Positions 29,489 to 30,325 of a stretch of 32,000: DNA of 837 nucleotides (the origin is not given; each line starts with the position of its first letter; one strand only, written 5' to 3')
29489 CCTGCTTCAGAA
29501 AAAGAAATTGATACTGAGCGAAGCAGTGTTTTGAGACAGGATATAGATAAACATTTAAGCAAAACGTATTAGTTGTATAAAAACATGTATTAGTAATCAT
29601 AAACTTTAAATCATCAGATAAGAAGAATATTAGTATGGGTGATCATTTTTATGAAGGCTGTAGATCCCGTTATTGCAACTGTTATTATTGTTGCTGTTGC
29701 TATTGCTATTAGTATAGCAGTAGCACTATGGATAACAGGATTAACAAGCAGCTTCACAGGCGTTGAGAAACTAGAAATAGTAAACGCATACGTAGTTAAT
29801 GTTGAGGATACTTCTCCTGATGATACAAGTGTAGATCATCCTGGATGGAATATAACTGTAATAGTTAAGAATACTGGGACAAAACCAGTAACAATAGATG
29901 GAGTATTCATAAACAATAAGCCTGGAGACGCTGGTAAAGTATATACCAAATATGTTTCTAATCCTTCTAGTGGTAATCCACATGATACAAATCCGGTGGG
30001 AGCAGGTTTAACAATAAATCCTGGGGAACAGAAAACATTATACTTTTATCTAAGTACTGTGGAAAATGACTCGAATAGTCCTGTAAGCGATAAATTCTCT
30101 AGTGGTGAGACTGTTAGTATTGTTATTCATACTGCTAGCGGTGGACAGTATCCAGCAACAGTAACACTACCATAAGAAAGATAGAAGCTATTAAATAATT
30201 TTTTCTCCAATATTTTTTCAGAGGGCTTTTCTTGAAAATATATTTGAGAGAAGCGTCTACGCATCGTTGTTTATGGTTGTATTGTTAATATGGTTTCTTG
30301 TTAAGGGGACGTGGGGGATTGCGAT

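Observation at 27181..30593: Two divergent type IV pilin-like paralogues embedded in a 3.3-kb imperfect inverted duplication that includes non-coding flanks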

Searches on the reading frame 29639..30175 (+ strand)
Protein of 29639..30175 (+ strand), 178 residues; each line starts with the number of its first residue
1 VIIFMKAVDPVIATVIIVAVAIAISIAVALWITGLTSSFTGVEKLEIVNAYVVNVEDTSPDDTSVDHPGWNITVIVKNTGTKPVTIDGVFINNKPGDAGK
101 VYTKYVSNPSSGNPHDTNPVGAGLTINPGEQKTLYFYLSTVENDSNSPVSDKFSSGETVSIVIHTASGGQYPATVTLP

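Call 10: search_protein_families(library=pfam, proteins=[window:29651-30175:+], max_evalue=0.01)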
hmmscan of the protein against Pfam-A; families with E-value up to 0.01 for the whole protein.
window:29651-30175:+ (174 aa): 0 families

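Call 11: find_encoding_contigs(protein=window:29651-30175:+, flank=10000)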
Protein window:29651-30175:+ (174 aa): no gene with exactly this product is on record in the collection.

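Call 12: find_encoding_contigs(protein=window:29639-30175:+, flank=10000)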
Protein window:29639-30175:+ (178 aa): no gene with exactly this product is on record in the collection.

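Call 13: find_related_loci(query=window:29651-30172:+, collection=genome_contigs, flank=10000)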
Query window:29651-30172:+ (174 aa) in genome_contigs; peptide patterns used: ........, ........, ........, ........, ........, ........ (x = any residue, [..] = any of these).
103 stretches matched a pattern; 3 encode a relative of the query (tblastn E <= 1e-3); 3 distinct loci.
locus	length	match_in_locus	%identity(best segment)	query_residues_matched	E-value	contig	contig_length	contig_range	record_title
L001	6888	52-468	46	1-167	6e-31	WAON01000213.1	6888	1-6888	MAG: Desulfurococcales archaeon isolate S143_80 k151_472283, whole genome shotgun sequence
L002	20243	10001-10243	39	1-87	4e-13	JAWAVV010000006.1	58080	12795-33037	MAG: Desulfurococcaceae archaeon isolate ZMQR_201912_bins_1 ZMQR_201912_bins_1_scaffold_6, whole genome shotgun sequence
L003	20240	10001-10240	32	1-85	4e-7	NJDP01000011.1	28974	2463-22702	MAG: Desulfurococcales archaeon ex4484_58 ex4484_58_scaffold_568_length_28974__count_4173, whole genome shotgun sequence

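Call 21: find_homologous_proteins(query=window:29651-30172:+, max_evalue=0.001)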
Query window:29651-30172:+ (174 aa): 492 proteins with E <= 0.001 among 701 candidates; the best 120 are listed.
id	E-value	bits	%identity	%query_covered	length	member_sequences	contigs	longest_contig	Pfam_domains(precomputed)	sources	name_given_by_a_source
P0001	1.1e-105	369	100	100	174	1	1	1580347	-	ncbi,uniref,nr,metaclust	ncbi:hypothetical protein [Staphylothermus hellenicus]|uniref:Archaeal Type IV pilin N-terminal doma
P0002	7.6e-48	180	60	100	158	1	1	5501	-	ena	-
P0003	8.5e-48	180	60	100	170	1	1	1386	-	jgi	jgi:FlaG/FlaF family flagellin (archaellin)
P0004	4.0e-47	178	58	100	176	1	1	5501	-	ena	-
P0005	2.9e-45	172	57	100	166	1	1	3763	-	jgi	-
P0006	8.0e-45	171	59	100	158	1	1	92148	-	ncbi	-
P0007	2.5e-44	169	57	100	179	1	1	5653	-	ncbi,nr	ncbi:MAG: DUF4352 domain-containing protein [Staphylothermus sp.]|nr:DUF4352 domain-containing prote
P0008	2.6e-44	169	57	100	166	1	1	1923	-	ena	-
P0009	7.9e-44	167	61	100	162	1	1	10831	-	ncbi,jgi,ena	-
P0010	8.2e-44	167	56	100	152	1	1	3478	-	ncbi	ncbi:MAG: DUF4352 domain-containing protein [Thermoprotei archaeon]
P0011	1.6e-43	166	55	100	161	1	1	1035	-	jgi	-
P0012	5.4e-43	165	58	100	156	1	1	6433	-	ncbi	-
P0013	4.6e-42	162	58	100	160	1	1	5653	-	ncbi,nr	ncbi:MAG: DUF4352 domain-containing protein [Staphylothermus sp.]|nr:DUF4352 domain-containing prote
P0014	7.0e-42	161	56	100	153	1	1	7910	-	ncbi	-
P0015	2.2e-41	159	53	90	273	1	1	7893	-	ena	-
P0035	2.3e-35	140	56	100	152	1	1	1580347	-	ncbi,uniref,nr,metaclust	ncbi:hypothetical protein [Staphylothermus hellenicus]|uniref:DUF4352 domain-containing protein n=1 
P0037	9.3e-35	138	57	100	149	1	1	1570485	PF11611.14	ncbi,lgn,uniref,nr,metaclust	ncbi:hypothetical protein Smar_1493 [Staphylothermus marinus F1]|uniref:DUF4352 domain-containing pr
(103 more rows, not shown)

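Call 23: find_encoding_contigs(protein=P0009, flank=6000, max_places=2)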
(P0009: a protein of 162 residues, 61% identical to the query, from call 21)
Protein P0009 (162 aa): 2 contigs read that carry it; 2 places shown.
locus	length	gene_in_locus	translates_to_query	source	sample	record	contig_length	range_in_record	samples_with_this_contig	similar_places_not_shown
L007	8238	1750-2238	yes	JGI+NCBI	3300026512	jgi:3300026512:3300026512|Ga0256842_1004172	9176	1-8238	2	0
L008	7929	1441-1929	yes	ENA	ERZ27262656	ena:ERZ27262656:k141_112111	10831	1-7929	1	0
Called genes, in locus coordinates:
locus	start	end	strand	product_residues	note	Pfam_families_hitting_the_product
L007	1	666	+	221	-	?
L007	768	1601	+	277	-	-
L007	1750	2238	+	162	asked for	-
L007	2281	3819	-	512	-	PF02366:PMT, PF13231:PMT_2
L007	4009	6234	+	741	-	-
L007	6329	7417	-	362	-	-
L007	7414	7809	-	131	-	-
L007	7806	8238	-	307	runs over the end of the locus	-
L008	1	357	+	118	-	?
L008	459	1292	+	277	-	-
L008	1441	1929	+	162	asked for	-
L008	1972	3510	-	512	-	PF02366:PMT, PF13231:PMT_2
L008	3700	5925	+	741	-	-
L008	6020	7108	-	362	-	-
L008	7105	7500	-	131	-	-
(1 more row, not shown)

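Call 24: find_encoding_contigs(protein=P0012, flank=6000, max_places=2)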
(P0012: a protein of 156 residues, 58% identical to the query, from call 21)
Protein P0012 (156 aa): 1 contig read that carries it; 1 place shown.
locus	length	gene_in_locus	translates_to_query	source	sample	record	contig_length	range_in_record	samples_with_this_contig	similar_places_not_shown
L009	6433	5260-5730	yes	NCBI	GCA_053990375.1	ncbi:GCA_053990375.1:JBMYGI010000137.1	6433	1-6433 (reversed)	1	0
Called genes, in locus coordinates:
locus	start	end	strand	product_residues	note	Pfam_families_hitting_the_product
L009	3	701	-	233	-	?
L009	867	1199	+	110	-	PF25937:DUF7980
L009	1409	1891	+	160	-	PF05942:PaREP1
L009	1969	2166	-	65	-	PF13412:HTH_24 (weak), PF08279:HTH_11 (weak), PF12802:MarR_2 (weak), PF09339:HTH_IclR (weak)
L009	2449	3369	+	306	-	PF07885:Ion_trans_2, PF02080:TrkA_C (faint), PF02254:TrkA_N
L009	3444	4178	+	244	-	-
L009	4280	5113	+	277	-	-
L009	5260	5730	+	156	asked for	-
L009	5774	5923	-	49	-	-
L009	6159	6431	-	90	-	?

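Call 25: find_encoding_contigs(protein=P0015, flank=6000, max_places=2)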
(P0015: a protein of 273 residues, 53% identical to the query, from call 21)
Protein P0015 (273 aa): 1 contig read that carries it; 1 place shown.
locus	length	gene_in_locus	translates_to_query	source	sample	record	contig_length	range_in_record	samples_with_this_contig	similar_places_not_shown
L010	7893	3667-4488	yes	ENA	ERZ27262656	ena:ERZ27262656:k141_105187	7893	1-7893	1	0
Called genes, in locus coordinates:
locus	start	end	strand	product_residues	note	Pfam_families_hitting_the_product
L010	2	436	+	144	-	?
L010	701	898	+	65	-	PF01954:AF2212-like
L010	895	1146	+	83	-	PF01850:PIN (weak)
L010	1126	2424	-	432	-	PF27234:MJ0013, PF07282:Cas12f1-like_TNB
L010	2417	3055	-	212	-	PF12728:HTH_17, PF00239:Resolvase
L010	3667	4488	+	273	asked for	-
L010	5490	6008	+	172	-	-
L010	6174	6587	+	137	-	-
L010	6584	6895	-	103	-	PF02366:PMT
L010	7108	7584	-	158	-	-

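Call 29: find_encoding_contigs(protein=P0037, flank=10000, max_places=2)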
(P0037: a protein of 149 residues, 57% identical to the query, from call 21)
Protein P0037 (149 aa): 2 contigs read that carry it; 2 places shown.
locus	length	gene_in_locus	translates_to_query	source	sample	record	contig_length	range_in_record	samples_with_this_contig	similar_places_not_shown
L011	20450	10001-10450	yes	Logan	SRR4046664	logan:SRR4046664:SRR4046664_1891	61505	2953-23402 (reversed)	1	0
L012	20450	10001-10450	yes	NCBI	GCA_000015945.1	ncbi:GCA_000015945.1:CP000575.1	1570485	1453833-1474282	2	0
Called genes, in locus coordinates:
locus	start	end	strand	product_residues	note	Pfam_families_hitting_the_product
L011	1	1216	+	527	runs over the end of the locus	PF01966:HD (weak)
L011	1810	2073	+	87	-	-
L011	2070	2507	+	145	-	-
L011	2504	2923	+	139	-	-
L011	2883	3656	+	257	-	-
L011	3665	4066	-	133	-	-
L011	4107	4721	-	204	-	PF02163:Peptidase_M50 (weak)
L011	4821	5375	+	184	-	PF01467:CTP_transf_like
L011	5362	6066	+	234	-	PF03692:CxxCxxCC (weak)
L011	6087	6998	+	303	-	PF03099:BPL_LplA_LipB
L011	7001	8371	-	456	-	PF19289:PmbA_TldD_3rd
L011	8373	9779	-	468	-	PF01523:PmbA_TldD_1st, PF19290:PmbA_TldD_2nd (weak), PF19289:PmbA_TldD_3rd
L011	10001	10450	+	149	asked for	PF11611:DUF4352 (weak)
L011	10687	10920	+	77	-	-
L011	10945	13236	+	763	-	PF00270:DEAD, PF04851:ResIII (weak), PF00271:Helicase_C, PF09369:MZB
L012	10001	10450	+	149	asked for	PF11611:DUF4352 (weak)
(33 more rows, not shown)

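Call 30: find_encoding_contigs(protein=P0035, flank=10000, max_places=2)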
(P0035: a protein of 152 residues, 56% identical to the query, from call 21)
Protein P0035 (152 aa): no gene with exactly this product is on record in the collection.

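Call 58: find_homologous_proteins(query=L010:1126-2424:-, max_evalue=1e-10)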
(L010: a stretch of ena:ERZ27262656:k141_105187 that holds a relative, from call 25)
Query L010:1126-2424:- (432 aa): 1044 proteins with E <= 1e-10 among 8000 candidates; the best 120 are listed.
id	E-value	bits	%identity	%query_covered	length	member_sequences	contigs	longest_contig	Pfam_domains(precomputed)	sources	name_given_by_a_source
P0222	8.4e-293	988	100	100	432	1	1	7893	PF27234.1,PF07282.19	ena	-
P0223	2.5e-241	819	81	100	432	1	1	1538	PF27234.1,PF07282.19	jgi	jgi:putative transposase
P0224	5.2e-240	814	81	100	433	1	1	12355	PF27234.1,PF07282.19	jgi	-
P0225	6.1e-240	814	82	97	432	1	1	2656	PF27234.1,PF07282.19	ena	-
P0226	1.3e-239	813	82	97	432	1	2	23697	PF27234.1,PF07282.19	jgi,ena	-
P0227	6.9e-237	804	79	100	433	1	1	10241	PF27234.1,PF07282.19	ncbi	-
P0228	1.3e-236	803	78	100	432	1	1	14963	PF27234.1,PF07282.19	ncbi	-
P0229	8.4e-236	801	79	98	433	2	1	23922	PF27234.1,PF07282.19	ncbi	-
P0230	1.4e-235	800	81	97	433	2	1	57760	PF27234.1,PF07282.19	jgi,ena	-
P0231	1.7e-235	800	79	100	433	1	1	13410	PF27234.1,PF07282.19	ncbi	-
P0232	2.1e-235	799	77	100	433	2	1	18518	PF27234.1,PF07282.19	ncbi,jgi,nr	ncbi:MAG: transposase [Hyperthermus sp.]|nr:MAG: transposase [Hyperthermus sp.]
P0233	3.2e-235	799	78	100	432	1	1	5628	PF27234.1,PF07282.19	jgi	-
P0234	3.7e-235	798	79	97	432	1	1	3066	PF27234.1,PF07282.19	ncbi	-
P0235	4.7e-235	798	81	97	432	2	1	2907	PF27234.1,PF07282.19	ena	-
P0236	2.6e-234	796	78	100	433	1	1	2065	PF27234.1,PF07282.19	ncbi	-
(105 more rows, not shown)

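Call 60: find_encoding_contigs(protein=P0002, flank=6000, max_places=3)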
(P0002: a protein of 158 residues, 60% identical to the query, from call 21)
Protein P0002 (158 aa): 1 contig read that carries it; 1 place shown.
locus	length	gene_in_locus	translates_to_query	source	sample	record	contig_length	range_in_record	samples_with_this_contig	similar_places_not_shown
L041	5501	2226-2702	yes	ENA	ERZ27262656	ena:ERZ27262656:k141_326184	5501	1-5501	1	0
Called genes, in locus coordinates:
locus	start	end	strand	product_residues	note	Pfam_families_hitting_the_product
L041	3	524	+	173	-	?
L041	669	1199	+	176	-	-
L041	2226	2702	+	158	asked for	-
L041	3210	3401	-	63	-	-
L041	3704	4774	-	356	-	-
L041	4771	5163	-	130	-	-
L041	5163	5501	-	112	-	?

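Call 68: search_protein_families(library=ncbifam, proteins=[window:29651-30172:+], max_evalue=0.1)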
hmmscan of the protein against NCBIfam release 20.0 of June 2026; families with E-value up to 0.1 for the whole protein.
window:29651-30172:+ (174 aa): 3 families
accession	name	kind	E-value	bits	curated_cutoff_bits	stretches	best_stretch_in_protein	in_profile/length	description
NF046073.1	UpsA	equivalog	1.6e-06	28.3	130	1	1-161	1-120/136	pilin subunit UpsA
NF052591.1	ArlG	equivalog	0.069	13.2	110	1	13-84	13-87/148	archaellum stator protein ArlG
TIGR02537.2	arch_flag_Nterm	domain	0.089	12.3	20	0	6-31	7-32/33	archaellin/type IV pilin N-terminal domain-containing protein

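Call 69: search_solved_structures(query=window:29651-30172:+, max_evalue=1)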
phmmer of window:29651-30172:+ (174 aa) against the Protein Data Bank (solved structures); distinct sequences matched with E-value up to 1: 8.
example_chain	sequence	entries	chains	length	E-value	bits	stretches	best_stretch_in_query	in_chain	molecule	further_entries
8q30_A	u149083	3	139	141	2.1e-05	27.7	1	8-136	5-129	DUF4352 domain-containing protein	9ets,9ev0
8fk7_A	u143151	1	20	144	0.0019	21.3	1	2-89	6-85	Flagellin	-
5kyh_A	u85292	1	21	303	0.027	17.6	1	4-39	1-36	Iho670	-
6vo1_L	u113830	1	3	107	0.039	17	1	69-123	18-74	RM20J Kappa light chain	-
6vos_L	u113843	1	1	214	0.057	16.5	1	69-144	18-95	RM20J Fab light chain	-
8cn9_A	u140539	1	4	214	0.45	13.6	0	88-120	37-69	Fab light chain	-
2wb3_A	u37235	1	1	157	0.62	13.1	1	35-98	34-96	HYALURONIDASE-PHAGE ASSOCIATED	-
4hjj_L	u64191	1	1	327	0.67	13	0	55-155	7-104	Anti-IL12 Anti-IL18 DFab Light Chain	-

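Call 77: predict_structure(alignment_id=A3)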
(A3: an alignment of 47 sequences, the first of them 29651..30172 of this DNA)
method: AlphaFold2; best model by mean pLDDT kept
length: 174 residues; sequences in the alignment: 47
mean_pLDDT: 88.2   pTM: 0.74
mean pLDDT of the five models: 88.2, 85.7, 85.5, 84.5, 83.8
residues with pLDDT >= 90: 122; 70-90: 25; 50-70: 26; < 50: 1
segments of 3 or more residues with pLDDT < 50: none
pLDDT, mean of each block of 10 residues (from residue 1): 83 97 93 85 96 59 84 96 97 91 64 74 95 93 95 97 97 96
secondary structure, 60 per line:
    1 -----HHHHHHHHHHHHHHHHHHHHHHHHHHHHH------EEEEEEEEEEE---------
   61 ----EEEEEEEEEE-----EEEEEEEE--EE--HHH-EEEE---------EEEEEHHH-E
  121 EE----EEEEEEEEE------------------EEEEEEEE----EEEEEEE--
elements in order: H6-34 E41-51 E65-74 E80-87 E98-101 E111-115 E120-122 E127-135 E154-161 E166-172

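Call 80: fold_search(model_id=the predicted structure, library=pdb)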
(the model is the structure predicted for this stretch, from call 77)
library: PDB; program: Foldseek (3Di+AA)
matches with E <= 10: 1239; with E <= 0.001: 16
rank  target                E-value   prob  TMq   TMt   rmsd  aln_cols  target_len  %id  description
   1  8q30_0                1.2e-06  1.00  0.53  0.62   5.1       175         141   21  Sulfolobus acidocaldarius AAP filament. (released 2024-03-06)
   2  8fk7_A                5.3e-06  1.00  0.40  0.50  10.5       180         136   19  Structure of the Pyrobaculum calidifontis flagellar-like archaeal type IV pilus (released 2023-06-28)
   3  6w8u_A                3.8e-05  1.00  0.55  0.67   4.5       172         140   16  Cryo-EM of the Pyrobaculum arsenaticum pilus (released 2020-07-08)
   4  3zja                  1.2e-04  1.00  0.39  0.55   7.3       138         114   13  The crystal structure of a Cu(I) metallochaperone from Streptomyces lividans (released 2014-01-29)
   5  3zk0                  1.6e-04  1.00  0.44  0.62   4.1       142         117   13  The crystal structure of a Cu(I) metallochaperone from Streptomyces lividans in its apo form (released 2014-01-29)
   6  6w8x_A                3.5e-04  1.00  0.51  0.64   4.9       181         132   17  Cryo-EM of the S. solfataricus pilus (released 2020-07-08)
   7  6nav_A                4.3e-04  1.00  0.52  0.66   4.9       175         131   16  Cryo-EM reconstruction of Sulfolobus islandicus LAL14/1 Pilus (released 2019-05-08)
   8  9eq7_L                5.3e-04  1.00  0.49  0.47   7.3       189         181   13  Halobacterium salinarum archaellum filament (released 2024-07-17)
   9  8j9f_C                5.9e-04  1.00  0.29  0.09  14.0       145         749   21  Structure of STG-hydrolyzing beta-glucosidase 1 (PSTG1) (released 2024-04-10)
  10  4zbh                  6.6e-04  1.00  0.31  0.43  11.9       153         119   17  THE CRYSTAL STRUCTURE OF THE SOLUBLE DOMAIN OF SULFOLOBUS ACIDOCALDARIUS FLAF (released 2015-04-29)
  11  7ms2_B                7.0e-04  1.00  0.30  0.09  13.4       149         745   19  Three-dimensional structure of a GH3 Beta-glucosidase from Clostridium thermocellum in complex with glycerol (released 2022-05-18)
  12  9eq7_E                7.3e-04  1.00  0.49  0.48   5.3       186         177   13  Halobacterium salinarum archaellum filament (released 2024-07-17)
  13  6p1f                  7.7e-04  1.00  0.45  0.60   4.6       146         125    9  apo PmoF2 PCuAC domain (released 2019-09-25)
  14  4p94_B                8.2e-04  1.00  0.38  0.49   8.9       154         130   12  The crystal structure of the soluble domain of Sulfolobus acidocaldarius FlaF (residues 35-164) (released 2015-04-22)
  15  6p16_A                9.1e-04  1.00  0.39  0.53   6.0       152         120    8  Cu-bound PCuAC domain from PmoF1 (released 2019-09-25)
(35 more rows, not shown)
